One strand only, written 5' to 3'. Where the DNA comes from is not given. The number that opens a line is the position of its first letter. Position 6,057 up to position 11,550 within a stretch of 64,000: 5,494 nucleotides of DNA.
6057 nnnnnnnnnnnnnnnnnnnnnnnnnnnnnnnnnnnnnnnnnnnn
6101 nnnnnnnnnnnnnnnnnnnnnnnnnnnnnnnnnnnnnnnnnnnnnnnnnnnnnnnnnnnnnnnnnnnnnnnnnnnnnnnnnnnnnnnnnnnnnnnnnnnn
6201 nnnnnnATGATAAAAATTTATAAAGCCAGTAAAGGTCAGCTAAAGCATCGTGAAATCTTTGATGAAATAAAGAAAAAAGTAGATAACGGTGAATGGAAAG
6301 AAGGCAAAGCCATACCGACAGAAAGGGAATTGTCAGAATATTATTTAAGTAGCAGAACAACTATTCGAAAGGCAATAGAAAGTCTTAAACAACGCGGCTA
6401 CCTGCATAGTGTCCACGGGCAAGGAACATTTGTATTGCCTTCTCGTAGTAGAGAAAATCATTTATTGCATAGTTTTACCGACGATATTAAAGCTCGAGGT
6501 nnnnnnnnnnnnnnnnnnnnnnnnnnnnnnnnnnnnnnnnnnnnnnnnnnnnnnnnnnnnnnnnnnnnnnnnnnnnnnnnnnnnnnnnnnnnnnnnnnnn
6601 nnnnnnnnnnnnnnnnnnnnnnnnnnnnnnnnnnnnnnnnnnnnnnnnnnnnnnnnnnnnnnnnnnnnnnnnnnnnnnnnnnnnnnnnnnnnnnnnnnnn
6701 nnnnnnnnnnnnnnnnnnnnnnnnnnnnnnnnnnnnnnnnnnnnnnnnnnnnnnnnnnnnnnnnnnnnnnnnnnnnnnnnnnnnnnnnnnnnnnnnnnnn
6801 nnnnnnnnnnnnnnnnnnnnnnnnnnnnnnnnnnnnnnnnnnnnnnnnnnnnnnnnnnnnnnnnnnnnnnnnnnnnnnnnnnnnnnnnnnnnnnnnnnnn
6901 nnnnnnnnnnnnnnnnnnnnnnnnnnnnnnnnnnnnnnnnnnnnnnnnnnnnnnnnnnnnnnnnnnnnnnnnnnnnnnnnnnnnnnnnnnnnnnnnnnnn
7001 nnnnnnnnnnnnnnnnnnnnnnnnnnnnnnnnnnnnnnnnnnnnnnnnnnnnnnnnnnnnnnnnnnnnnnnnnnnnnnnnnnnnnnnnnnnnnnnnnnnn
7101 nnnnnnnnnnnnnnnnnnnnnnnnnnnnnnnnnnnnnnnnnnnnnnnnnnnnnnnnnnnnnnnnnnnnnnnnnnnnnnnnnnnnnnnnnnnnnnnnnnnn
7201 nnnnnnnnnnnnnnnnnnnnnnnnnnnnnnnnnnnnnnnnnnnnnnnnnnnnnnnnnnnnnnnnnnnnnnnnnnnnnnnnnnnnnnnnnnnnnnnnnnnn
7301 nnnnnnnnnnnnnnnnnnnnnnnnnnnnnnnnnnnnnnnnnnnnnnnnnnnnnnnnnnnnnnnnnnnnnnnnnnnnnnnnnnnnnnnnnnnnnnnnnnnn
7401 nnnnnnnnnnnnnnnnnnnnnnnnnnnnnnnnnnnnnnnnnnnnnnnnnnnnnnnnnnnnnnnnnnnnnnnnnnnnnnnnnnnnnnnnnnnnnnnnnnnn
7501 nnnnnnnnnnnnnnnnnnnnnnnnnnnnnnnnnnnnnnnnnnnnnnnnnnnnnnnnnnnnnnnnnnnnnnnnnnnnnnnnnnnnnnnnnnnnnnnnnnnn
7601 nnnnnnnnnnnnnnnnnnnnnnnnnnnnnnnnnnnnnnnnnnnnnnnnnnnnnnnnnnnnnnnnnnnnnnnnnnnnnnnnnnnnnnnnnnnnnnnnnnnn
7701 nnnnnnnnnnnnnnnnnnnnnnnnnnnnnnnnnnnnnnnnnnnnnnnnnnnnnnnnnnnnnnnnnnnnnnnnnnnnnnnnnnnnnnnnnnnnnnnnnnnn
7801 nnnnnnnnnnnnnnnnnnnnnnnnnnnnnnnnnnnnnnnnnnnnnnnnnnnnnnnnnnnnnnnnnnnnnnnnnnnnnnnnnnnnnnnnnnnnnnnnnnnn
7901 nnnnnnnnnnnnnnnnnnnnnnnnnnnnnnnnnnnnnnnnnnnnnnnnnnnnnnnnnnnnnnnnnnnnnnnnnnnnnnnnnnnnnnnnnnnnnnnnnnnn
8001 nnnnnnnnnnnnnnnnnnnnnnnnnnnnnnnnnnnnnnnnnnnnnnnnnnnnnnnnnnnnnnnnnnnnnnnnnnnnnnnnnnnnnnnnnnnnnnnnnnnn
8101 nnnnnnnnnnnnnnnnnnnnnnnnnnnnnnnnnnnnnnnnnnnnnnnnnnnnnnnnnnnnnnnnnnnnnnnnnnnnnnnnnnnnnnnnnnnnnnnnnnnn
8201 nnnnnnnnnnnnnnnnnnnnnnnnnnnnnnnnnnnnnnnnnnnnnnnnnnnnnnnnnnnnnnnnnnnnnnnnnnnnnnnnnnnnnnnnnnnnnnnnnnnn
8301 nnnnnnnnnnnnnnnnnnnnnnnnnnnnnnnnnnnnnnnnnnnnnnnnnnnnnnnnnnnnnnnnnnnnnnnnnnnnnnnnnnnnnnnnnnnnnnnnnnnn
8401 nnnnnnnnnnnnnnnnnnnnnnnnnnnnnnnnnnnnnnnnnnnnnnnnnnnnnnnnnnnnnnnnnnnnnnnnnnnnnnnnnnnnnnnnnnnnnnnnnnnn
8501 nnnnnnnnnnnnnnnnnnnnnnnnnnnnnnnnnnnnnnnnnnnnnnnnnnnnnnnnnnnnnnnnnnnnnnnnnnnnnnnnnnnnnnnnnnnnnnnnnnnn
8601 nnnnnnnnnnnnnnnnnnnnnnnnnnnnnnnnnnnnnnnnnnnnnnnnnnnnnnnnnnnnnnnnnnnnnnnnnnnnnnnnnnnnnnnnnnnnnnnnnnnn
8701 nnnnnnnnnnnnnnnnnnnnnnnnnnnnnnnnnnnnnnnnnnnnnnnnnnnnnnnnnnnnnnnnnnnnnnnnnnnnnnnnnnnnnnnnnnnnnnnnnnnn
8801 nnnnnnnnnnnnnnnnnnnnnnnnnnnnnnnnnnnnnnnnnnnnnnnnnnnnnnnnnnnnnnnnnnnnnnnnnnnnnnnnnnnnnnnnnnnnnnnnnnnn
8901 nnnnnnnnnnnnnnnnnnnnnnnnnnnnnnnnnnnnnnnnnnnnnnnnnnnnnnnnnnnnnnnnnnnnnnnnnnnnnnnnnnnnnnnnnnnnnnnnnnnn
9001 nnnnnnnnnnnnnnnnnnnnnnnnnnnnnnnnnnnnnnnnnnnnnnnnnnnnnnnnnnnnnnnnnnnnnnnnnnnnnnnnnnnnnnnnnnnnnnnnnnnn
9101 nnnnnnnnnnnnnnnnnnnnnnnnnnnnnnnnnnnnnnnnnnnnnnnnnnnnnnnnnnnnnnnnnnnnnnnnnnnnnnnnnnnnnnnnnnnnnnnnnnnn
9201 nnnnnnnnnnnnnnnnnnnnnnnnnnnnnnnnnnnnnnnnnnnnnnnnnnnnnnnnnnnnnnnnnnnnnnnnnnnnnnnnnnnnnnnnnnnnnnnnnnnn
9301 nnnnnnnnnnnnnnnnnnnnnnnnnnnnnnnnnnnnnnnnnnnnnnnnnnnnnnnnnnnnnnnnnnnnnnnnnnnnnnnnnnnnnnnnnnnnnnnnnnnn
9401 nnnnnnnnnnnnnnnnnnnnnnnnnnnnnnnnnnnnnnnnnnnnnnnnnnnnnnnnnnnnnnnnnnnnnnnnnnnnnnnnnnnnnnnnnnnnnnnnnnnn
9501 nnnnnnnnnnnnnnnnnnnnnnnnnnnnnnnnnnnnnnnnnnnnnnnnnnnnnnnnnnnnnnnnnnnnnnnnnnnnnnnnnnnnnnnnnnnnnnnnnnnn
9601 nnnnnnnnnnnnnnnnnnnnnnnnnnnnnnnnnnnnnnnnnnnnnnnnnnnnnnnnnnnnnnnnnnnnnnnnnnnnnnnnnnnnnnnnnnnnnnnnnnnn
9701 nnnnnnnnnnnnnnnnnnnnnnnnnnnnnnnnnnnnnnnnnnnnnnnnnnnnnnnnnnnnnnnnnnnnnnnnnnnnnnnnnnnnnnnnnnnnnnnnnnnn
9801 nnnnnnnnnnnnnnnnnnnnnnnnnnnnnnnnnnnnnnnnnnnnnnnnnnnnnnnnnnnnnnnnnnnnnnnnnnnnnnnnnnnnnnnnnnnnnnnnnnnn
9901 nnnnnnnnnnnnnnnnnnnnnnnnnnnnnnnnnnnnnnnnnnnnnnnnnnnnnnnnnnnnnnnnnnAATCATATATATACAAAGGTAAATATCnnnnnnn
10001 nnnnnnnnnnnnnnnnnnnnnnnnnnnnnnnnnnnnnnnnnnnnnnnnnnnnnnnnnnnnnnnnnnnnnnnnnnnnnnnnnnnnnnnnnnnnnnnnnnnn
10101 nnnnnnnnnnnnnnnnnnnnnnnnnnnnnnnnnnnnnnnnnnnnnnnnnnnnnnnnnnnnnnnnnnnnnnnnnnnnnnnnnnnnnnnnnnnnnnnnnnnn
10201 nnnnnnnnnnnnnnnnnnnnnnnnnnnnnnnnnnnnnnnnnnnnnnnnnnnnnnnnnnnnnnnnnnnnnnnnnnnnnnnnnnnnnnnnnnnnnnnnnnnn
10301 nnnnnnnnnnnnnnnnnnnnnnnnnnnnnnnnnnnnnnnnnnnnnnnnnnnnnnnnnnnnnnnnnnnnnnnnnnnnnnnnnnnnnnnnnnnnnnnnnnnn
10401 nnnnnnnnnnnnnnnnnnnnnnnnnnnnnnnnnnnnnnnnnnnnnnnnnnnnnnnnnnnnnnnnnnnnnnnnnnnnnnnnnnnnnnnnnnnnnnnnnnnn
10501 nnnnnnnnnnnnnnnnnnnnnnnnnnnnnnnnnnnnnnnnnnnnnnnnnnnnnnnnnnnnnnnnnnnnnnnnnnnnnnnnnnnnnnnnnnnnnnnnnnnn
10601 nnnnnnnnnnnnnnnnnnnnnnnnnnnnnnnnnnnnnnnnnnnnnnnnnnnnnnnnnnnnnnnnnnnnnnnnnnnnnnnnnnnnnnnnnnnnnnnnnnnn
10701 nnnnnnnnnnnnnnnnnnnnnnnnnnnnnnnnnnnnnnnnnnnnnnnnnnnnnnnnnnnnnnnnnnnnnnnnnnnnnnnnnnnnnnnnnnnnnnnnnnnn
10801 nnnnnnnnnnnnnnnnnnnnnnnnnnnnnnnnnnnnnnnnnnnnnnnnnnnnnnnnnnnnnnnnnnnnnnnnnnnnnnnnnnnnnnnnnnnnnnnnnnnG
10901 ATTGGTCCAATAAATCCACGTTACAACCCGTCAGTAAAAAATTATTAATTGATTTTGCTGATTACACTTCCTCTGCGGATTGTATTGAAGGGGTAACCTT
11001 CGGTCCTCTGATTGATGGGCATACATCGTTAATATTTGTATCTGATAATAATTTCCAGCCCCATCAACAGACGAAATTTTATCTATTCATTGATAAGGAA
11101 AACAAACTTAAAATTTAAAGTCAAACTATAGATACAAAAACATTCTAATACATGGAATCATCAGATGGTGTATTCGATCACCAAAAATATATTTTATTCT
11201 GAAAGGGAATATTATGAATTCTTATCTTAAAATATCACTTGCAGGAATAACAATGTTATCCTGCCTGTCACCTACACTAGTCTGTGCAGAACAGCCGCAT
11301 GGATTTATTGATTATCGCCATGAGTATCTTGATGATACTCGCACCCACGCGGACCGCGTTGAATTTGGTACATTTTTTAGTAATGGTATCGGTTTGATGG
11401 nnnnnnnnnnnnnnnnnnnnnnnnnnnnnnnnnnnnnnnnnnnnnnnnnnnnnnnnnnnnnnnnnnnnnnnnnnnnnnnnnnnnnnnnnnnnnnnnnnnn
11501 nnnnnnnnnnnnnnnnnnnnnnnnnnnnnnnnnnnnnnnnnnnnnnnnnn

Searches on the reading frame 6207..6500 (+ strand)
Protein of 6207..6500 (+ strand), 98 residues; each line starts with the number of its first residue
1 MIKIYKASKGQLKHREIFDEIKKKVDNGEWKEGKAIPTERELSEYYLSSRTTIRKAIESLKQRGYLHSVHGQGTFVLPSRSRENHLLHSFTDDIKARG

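Call 42: search_solved_structures(query=window:6207-6500:+, max_evalue=0.00001, show_alignments=3)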
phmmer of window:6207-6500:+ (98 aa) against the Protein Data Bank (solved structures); distinct sequences matched with E-value up to 0.00001: 11.
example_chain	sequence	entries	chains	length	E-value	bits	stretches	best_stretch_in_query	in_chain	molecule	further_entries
4u0v_A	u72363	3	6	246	1.6e-12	50.8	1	15-98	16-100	HTH-type transcriptional repressor YvoA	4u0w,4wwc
2wv0_A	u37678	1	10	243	1.6e-12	50.8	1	15-98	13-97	HTH-TYPE TRANSCRIPTIONAL REPRESSOR YVOA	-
4u0y_A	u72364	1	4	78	1.3e-09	41.5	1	15-76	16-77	HTH-type transcriptional repressor YvoA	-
3edp_A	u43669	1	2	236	3e-09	40.3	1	17-86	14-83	Lin2111 protein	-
4egy_A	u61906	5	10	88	3.3e-09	40.2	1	13-76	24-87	Arabinose metabolism transcriptional repressor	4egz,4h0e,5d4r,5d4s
9i0v_A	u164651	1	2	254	2.6e-08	37.3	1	32-98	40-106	HTH-type transcriptional repressor DasR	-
4zs8_A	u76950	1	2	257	2.6e-08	37.3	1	32-98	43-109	HTH-type transcriptional repressor DasR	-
3neu_A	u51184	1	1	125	5.5e-08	36.3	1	14-94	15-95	Lin1836 protein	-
8pqm_A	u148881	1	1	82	3.2e-07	33.8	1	5-76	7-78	FadR family transcriptional regulator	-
3bwg_A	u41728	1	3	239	3e-06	30.8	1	9-80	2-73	Uncharacterized HTH-type transcriptional regulator yydK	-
5dv5_A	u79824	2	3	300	9.7e-06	29.1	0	23-77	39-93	GntR family transcriptional regulator | Fatty acid metabolism regulator protein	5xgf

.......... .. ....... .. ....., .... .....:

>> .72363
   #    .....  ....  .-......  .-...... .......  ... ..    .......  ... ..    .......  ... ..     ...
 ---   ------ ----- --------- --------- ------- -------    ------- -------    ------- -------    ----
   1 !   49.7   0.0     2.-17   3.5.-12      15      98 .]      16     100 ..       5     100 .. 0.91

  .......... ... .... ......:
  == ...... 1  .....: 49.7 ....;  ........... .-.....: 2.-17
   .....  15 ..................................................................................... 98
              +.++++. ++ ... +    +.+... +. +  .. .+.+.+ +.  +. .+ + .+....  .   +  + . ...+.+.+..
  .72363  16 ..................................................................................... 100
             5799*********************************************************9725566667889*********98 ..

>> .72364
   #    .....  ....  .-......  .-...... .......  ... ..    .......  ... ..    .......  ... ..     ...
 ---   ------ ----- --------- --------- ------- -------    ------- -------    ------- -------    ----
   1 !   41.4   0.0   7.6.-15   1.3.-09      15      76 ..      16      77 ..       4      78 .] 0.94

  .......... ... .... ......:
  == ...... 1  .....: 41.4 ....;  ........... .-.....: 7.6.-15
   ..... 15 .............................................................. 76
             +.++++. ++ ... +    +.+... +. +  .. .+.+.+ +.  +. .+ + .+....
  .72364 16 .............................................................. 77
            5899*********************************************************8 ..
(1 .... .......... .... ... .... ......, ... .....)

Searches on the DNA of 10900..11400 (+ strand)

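Call 8: search_dna_similar(query=window:11000-11400:+, collection=ecoli_genomes, mode=distant, max_rows=30, rows=spread)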
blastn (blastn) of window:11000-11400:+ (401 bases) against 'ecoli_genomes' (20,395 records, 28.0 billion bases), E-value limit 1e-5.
Records with a match: 406; places in all: 410; records where one place covers at least 80% of the query: 404.
Genomes with a match: 406 of 5426; with a place that covers at least 80% of the query: 404. Places per genome that has any: lowest 1, median 1, highest 2. On chromosomes: 410 places; on plasmids: 0.
Best place of each record, by identity: >=99% 327; 95-99% 79.
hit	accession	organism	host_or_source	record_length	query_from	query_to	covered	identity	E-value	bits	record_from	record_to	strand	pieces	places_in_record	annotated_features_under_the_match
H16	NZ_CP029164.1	Escherichia coli strain 104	chicken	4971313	1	401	100%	100.0%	0e+0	724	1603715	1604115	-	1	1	porin | esterase-like activity of phytase family protein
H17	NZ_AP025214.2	Escherichia coli strain 2017.09.02CC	Homo sapiens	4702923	1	401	100%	100.0%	0e+0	724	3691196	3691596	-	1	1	porin | esterase-like activity of phytase family protein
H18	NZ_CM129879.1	Escherichia coli strain MN06021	seawater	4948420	1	401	100%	100.0%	0e+0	724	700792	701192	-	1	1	porin | esterase-like activity of phytase family protein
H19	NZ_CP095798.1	Escherichia coli strain CT282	avian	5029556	1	401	100%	100.0%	0e+0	724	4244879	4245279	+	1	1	porin | esterase-like activity of phytase family protein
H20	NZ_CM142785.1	Escherichia coli strain GPEC1209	chicken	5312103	1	401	100%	100.0%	0e+0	724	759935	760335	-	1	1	porin | esterase-like activity of phytase family protein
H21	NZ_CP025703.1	Escherichia coli strain BH100N substr. MG2017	Homo sapiens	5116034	1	401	100%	99.8%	0e+0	719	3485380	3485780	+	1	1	porin | esterase-like activity of phytase family protein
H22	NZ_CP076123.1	Escherichia coli strain F11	Homo sapiens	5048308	1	401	100%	99.8%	0e+0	719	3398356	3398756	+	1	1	porin | esterase-like activity of phytase family protein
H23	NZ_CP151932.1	Escherichia coli strain 8178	Mus musculus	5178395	1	401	100%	99.8%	0e+0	719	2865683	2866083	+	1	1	porin | esterase-like activity of phytase family protein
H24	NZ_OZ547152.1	Escherichia coli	Homo sapiens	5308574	1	401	100%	99.8%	0e+0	719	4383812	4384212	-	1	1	oligogalacturonate-specific porin KdgM family protein | esterase-like activity of phytase family protein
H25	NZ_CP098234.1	Escherichia coli strain ZYB39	bovine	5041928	1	401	100%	99.5%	0e+0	715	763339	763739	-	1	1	porin | esterase-like activity of phytase family protein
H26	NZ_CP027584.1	Escherichia coli strain 00-3076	Homo sapiens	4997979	1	401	100%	99.3%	0e+0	710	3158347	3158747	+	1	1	porin | esterase-like activity of phytase family protein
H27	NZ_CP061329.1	Escherichia coli strain EC93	Rattus norvegicus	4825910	1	401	100%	99.3%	0e+0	710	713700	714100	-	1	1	porin | esterase-like activity of phytase family protein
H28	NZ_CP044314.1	Escherichia coli strain RM9245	feces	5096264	1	401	100%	99.3%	0e+0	710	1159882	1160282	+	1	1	porin | esterase-like activity of phytase family protein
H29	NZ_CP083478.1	Escherichia coli strain elppa10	Homo sapiens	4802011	1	401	100%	99.3%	0e+0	710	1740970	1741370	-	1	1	porin | esterase-like activity of phytase family protein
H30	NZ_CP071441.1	Escherichia coli strain EcPF20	Homo sapiens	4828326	1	401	100%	99.3%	0e+0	710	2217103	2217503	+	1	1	porin | esterase-like activity of phytase family protein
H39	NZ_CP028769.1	Escherichia coli strain A5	Pig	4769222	1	401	100%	99.0%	0e+0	706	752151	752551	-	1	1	porin | esterase-like activity of phytase family protein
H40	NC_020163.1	Escherichia coli APEC O78 strain APEC O78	-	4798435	1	401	100%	98.3%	0e+0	692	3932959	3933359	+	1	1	outer membrane insertion C-terminal signal domain protein | esterase-like activity of phytase family protein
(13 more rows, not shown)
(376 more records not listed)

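Call 24: get_annotated_region(hit=H40, flank=200)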
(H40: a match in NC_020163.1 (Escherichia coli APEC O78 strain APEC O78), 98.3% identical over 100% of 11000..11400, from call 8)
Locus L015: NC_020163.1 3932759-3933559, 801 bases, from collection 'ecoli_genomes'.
description: Escherichia coli APEC O78, complete sequence
organism: Escherichia coli APEC O78 strain APEC O78 (NCBI taxid 1274814)
replicon: chromosome; assembly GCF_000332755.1
host: -; source: -; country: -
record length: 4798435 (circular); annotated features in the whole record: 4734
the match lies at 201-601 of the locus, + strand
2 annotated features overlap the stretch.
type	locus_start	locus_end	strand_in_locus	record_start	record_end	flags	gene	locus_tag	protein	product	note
CDS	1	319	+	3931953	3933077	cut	-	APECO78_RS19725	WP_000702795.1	esterase-like activity of phytase family protein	-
CDS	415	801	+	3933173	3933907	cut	-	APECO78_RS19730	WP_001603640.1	outer membrane insertion C-terminal signal domain protein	-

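Call 25: get_annotated_region(hit=H26, flank=200)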
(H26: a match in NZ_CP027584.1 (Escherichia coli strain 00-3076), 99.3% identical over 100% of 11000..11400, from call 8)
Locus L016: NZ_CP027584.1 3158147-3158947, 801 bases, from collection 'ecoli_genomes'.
description: Escherichia coli strain 00-3076 chromosome, complete genome
organism: Escherichia coli strain 00-3076 (NCBI taxid 562)
replicon: chromosome; assembly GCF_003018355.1
host: Homo sapiens; source: urine; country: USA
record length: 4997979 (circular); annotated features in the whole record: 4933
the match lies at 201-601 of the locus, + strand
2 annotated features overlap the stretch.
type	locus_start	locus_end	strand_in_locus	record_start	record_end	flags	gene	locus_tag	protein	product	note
CDS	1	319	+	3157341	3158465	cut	-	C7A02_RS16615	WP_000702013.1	esterase-like activity of phytase family protein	-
CDS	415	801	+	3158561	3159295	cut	-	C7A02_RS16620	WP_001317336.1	porin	-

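Call 26: get_annotated_region(hit=H39, flank=200)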
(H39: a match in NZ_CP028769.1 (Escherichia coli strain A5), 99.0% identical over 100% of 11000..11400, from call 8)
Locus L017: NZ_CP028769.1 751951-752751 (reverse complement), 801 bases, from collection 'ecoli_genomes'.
description: Escherichia coli strain A5 chromosome, complete genome
organism: Escherichia coli strain A5 (NCBI taxid 562)
replicon: chromosome; assembly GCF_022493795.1
host: Pig; source: feces; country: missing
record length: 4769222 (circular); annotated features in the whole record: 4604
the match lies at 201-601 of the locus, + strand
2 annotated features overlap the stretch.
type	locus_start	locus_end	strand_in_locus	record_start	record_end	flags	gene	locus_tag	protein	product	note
CDS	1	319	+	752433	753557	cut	-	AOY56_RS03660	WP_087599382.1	esterase-like activity of phytase family protein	-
CDS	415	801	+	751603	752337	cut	-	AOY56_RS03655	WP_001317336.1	porin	-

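Call 30: search_dna_similar(query=window:11135-11214:+, collection=ecoli_genomes, mode=distant, max_rows=40, rows=spread)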
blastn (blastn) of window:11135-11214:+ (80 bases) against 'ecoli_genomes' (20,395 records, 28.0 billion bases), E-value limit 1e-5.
Records with a match: 406; places in all: 407; records where one place covers at least 80% of the query: 406.
Genomes with a match: 406 of 5426; with a place that covers at least 80% of the query: 406. Places per genome that has any: lowest 1, median 1, highest 2. On chromosomes: 407 places; on plasmids: 0.
Best place of each record, by identity: >=99% 118; 95-99% 287; 90-95% 1.
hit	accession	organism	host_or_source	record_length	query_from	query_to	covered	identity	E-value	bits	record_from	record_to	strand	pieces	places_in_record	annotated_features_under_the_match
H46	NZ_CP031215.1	Escherichia coli strain Es_ST80_L1_NDM_10_2017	Homo sapiens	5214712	1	80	100%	100.0%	2e-32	145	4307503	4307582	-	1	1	porin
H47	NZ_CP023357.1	Escherichia coli strain 317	canine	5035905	1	80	100%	100.0%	2e-32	145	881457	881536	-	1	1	porin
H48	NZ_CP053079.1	Escherichia coli strain K56-43-un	Homo sapiens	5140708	1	80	100%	100.0%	2e-32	145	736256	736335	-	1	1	porin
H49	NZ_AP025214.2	Escherichia coli strain 2017.09.02CC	Homo sapiens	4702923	1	80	100%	100.0%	2e-32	145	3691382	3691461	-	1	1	porin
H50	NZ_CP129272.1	Escherichia coli strain G12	Chicken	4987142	1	80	100%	100.0%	2e-32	145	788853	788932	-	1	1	porin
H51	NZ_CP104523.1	Escherichia coli strain E7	Poultry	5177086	1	80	100%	100.0%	2e-32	145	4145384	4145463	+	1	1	oligogalacturonate-specific porin KdgM family protein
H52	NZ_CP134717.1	Escherichia coli strain RIVM_C036204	Homo sapiens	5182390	1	80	100%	100.0%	2e-32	145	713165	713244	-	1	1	oligogalacturonate-specific porin KdgM family protein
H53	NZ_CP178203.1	Escherichia coli strain APEC17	Gallus gallus domesticus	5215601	1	80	100%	100.0%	2e-32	145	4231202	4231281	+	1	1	porin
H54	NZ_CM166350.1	Escherichia coli strain CH4793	Homo sapiens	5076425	1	80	100%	100.0%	2e-32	145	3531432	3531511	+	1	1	oligogalacturonate-specific porin KdgM family protein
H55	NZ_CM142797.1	Escherichia coli strain GPEC1031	chicken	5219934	1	80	100%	100.0%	2e-32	145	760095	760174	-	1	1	porin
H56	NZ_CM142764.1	Escherichia coli strain GPEC60-33-648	chicken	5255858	1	80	100%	100.0%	2e-32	145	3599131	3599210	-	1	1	porin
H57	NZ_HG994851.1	Escherichia coli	Homo sapiens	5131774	1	80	100%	100.0%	2e-32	145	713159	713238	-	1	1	porin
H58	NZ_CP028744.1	Escherichia coli strain A31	Rattus fuscipes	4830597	1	80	100%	98.8%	9e-31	141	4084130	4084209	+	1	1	porin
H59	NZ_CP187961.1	Escherichia coli strain d1-58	Homo sapiens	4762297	1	80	100%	98.8%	9e-31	141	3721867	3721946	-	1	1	porin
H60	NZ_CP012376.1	Escherichia coli strain GE3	human feces of different individuals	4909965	2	80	99%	98.7%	3e-30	139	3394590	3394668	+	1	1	porin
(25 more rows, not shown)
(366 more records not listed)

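Call 38: search_dna_similar(query=L015:336-415:+, collection=ecoli_genomes, mode=distant, max_rows=5)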
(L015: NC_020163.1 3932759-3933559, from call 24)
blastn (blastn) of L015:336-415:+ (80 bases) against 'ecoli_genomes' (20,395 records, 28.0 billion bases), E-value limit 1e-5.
Records with a match: 406; places in all: 407; records where one place covers at least 80% of the query: 406.
Genomes with a match: 406 of 5426; with a place that covers at least 80% of the query: 406. Places per genome that has any: lowest 1, median 1, highest 2. On chromosomes: 407 places; on plasmids: 0.
Best place of each record, by identity: >=99% 73; 95-99% 328; 90-95% 5.
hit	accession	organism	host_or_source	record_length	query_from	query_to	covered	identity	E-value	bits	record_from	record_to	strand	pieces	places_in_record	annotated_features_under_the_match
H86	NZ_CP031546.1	Escherichia coli strain cq9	pig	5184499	1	80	100%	100.0%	2e-32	145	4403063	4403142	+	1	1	oligogalacturonate-specific porin KdgM family protein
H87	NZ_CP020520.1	Escherichia coli strain 190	Homo sapiens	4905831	1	80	100%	100.0%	2e-32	145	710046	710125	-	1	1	outer membrane insertion C-terminal signal domain protein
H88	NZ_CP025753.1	Escherichia coli strain CV839-06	intestine membrane of a diarrheic piglet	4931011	1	80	100%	100.0%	2e-32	145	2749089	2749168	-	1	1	porin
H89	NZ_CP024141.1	Escherichia coli strain 14EC029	clinical patient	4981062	1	80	100%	100.0%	2e-32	145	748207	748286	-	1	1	porin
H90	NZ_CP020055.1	Escherichia coli strain AR_0069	missing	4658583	1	80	100%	100.0%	2e-32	145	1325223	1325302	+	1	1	outer membrane insertion C-terminal signal domain protein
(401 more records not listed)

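Call 43: search_rna_families(source=window, start=10900, end=11400, threshold=evalue, max_evalue=1)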
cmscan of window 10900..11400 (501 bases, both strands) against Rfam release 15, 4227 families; matches with E-value up to 1: 0.
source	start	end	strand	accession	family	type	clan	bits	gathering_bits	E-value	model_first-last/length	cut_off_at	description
